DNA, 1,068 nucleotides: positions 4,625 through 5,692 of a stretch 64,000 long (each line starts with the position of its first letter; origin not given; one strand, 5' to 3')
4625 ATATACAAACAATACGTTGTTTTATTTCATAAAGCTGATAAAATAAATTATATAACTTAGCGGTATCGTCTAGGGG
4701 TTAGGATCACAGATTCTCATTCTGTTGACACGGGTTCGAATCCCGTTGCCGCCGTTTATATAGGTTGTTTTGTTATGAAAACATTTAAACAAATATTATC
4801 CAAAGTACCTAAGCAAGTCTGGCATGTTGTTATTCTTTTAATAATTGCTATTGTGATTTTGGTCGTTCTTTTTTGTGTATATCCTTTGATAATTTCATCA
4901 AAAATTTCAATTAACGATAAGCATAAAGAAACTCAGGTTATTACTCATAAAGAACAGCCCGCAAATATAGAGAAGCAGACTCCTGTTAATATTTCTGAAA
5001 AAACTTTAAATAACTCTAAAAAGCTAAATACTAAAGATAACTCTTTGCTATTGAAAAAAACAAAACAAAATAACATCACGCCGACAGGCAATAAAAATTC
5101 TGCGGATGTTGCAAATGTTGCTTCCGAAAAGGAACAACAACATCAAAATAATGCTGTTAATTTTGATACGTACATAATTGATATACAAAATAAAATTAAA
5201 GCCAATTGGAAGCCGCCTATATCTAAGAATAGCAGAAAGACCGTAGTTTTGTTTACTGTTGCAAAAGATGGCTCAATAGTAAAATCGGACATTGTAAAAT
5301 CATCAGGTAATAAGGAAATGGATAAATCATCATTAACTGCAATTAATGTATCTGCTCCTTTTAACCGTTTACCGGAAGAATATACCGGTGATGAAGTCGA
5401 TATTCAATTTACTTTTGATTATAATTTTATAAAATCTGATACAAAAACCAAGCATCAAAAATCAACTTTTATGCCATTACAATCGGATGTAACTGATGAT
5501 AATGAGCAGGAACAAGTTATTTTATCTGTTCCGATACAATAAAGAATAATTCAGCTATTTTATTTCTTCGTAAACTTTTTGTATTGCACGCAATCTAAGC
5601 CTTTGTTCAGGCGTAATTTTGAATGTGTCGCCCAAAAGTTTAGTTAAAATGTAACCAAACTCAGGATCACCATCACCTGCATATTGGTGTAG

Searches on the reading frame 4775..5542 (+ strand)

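Call 93: search_protein_families(library=pfam, proteins=[window:4775-5542:+], max_evalue=0.00001)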
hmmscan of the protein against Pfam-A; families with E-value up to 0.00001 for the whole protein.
window:4775-5542:+ (255 aa): 2 families
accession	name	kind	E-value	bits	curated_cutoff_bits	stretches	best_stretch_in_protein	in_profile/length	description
PF13103.11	TonB_2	-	4e-16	59.4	22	1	131-214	2-85/85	TonB C terminal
PF03544.19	TonB_C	-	2.6e-07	31.4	24.6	1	156-217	18-78/79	Gram-negative bacterial TonB protein C-terminal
